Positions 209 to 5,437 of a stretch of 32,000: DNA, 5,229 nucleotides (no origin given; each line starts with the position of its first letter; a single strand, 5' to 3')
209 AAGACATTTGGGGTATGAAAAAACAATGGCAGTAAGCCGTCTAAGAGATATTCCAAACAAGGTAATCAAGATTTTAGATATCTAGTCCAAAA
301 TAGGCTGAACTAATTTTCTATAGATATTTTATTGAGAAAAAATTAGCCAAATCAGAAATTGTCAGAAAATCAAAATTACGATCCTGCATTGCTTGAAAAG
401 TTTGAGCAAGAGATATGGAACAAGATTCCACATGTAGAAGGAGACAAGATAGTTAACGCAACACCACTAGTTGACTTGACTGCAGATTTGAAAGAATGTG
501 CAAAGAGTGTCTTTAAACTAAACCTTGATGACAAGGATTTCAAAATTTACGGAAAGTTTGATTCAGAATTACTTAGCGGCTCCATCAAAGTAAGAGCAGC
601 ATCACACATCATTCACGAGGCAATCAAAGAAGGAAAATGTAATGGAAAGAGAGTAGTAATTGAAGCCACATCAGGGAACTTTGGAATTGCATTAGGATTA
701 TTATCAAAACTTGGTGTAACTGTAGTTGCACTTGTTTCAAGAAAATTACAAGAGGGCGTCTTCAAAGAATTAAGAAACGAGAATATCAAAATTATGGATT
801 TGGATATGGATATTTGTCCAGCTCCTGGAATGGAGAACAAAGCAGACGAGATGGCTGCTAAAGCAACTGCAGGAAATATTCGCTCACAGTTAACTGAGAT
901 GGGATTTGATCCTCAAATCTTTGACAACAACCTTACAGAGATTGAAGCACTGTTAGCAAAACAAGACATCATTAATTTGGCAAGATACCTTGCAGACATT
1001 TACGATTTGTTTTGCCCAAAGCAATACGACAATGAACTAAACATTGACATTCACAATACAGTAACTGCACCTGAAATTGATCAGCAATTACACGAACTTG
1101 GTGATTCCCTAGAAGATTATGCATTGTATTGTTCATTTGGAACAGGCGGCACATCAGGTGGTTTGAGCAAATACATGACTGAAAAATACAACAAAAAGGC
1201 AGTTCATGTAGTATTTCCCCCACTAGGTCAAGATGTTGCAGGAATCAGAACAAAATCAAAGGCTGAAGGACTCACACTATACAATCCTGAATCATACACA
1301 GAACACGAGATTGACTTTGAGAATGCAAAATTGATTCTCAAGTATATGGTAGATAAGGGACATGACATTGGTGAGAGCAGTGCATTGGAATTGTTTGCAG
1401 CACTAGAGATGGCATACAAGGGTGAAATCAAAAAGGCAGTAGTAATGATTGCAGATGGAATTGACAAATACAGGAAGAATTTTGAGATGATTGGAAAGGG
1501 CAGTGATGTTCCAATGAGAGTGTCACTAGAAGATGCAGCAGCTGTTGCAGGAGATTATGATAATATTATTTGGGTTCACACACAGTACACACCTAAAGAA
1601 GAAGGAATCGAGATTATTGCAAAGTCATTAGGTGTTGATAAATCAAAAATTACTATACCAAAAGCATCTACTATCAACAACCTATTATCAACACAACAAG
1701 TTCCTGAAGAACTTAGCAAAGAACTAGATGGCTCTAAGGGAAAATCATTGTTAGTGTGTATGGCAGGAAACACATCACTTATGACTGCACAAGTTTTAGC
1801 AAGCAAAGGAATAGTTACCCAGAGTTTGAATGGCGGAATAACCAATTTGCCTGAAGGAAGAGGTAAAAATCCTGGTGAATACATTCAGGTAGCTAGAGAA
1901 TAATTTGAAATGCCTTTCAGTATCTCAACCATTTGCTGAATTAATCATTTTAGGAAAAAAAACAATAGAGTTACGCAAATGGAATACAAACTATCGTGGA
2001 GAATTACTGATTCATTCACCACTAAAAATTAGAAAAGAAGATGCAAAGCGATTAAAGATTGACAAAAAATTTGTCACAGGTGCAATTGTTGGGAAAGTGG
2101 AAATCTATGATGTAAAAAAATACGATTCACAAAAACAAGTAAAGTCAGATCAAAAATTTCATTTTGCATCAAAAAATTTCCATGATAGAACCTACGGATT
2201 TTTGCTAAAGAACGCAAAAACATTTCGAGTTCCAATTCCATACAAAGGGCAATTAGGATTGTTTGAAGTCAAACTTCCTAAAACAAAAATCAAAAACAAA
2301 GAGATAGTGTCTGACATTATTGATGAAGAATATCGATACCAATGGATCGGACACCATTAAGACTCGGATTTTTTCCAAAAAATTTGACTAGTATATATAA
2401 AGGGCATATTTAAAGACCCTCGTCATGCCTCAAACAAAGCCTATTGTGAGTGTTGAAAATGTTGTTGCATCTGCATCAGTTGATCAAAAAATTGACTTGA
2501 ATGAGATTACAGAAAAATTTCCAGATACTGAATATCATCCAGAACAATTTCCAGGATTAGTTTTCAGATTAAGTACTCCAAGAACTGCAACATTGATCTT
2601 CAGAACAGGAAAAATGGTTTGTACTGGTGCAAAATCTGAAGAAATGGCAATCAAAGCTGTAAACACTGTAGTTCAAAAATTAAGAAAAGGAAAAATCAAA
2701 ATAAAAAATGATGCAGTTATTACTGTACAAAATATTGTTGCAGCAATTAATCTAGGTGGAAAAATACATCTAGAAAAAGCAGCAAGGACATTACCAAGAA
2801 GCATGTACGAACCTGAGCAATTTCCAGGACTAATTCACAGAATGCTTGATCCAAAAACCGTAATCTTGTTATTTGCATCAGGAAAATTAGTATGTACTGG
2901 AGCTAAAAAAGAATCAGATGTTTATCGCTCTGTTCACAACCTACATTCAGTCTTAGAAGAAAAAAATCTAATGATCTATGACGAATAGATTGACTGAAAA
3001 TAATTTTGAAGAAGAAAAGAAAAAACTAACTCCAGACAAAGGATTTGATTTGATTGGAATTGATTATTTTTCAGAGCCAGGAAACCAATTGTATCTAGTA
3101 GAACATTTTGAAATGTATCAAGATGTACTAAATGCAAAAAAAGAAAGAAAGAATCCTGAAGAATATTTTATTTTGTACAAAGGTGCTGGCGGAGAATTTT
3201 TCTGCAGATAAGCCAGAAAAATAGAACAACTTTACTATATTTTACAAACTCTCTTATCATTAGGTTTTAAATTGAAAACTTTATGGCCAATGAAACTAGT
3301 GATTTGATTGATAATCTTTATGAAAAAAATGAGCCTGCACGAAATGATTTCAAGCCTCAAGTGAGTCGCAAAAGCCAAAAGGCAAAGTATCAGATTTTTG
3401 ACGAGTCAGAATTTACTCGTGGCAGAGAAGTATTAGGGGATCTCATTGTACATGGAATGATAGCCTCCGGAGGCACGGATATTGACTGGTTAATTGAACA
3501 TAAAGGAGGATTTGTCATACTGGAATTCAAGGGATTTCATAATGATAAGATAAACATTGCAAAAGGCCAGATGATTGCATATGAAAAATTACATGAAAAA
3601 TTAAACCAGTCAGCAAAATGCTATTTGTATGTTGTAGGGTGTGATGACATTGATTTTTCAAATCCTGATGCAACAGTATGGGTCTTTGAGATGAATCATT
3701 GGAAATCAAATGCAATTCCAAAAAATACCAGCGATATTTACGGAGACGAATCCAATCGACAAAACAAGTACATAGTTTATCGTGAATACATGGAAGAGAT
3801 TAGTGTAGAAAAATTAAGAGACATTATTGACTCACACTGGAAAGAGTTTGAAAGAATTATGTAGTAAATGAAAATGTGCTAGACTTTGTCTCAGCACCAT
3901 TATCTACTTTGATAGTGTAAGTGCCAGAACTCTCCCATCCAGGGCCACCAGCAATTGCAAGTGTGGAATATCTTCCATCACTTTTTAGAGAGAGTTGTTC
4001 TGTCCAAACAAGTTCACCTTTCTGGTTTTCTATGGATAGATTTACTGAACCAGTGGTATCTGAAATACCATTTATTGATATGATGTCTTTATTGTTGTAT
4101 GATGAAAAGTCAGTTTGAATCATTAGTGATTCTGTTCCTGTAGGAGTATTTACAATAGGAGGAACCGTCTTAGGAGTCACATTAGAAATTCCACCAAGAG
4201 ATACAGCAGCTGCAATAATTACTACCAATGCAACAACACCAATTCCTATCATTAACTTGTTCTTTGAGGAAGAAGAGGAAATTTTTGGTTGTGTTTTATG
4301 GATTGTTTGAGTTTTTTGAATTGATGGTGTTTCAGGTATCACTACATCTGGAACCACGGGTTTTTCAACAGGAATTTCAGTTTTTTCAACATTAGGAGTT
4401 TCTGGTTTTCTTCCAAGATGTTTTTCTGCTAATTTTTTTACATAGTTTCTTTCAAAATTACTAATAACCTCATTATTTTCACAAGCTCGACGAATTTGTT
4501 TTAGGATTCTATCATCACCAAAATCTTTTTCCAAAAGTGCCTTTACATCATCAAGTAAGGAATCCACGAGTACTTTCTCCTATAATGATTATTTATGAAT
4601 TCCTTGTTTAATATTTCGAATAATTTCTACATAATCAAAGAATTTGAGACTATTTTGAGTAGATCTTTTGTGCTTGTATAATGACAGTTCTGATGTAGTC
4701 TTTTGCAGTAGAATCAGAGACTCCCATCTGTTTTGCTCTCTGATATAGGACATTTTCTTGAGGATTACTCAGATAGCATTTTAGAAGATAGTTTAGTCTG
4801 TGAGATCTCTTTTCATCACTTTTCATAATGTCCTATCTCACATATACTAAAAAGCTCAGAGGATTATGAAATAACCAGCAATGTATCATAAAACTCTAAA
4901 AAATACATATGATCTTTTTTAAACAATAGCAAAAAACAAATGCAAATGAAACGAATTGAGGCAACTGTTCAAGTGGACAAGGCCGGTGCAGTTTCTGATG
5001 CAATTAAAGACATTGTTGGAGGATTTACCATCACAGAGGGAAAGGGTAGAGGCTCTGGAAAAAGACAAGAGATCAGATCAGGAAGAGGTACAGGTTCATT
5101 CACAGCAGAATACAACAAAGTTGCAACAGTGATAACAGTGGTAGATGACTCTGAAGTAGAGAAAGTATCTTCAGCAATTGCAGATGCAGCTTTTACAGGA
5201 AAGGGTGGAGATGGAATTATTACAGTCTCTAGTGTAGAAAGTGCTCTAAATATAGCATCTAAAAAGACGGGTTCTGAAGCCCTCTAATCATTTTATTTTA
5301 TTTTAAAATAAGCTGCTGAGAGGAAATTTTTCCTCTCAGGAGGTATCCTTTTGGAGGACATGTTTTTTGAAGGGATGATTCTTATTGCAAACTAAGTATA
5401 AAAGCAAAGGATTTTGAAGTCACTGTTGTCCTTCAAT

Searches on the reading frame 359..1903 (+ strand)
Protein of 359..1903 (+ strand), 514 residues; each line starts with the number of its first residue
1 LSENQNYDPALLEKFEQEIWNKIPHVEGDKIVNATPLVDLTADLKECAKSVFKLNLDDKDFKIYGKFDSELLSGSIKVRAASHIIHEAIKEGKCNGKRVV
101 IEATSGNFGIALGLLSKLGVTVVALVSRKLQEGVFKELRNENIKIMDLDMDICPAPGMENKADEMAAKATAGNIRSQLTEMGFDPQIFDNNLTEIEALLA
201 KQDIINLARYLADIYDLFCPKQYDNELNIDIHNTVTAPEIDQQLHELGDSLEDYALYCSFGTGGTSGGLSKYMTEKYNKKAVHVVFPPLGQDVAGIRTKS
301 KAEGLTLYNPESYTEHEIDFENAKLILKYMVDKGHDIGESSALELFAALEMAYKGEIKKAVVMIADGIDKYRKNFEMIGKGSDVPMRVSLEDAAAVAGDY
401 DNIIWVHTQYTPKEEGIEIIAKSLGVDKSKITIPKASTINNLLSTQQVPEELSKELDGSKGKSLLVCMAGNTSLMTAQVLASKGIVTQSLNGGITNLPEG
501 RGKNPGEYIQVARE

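Call 39: search_protein_families(library=pfam, proteins=[window:359-1903:+])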
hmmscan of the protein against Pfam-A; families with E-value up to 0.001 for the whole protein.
window:359-1903:+ (514 aa): 1 family
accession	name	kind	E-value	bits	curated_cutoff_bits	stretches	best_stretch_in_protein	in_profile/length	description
PF00291.31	PALP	-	2.5e-25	89.8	35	1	61-365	22-293/295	Pyridoxal-phosphate dependent enzyme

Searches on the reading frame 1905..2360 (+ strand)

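Call 39: search_protein_families(library=pfam, proteins=[window:1905-2360:+])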
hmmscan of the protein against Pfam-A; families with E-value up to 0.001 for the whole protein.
window:1905-2360:+ (151 aa): 1 family
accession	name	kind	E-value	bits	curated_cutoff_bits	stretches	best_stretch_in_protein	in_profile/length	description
PF04266.20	ASCH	-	2.3e-10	41.5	21.2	1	4-85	1-67/103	ASCH domain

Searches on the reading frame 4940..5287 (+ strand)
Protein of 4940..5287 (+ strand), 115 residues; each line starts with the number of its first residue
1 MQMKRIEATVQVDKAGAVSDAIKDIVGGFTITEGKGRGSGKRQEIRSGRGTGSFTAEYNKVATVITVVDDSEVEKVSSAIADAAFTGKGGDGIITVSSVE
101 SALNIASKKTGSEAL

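Call 12: search_protein_families(library=pfam, proteins=[window:4940-5287:+])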
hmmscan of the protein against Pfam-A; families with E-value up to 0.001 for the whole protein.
window:4940-5287:+ (115 aa): 1 family
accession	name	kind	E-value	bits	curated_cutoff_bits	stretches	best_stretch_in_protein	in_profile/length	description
PF00543.27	P-II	-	6e-11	43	25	1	3-105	1-98/102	Nitrogen regulatory protein P-II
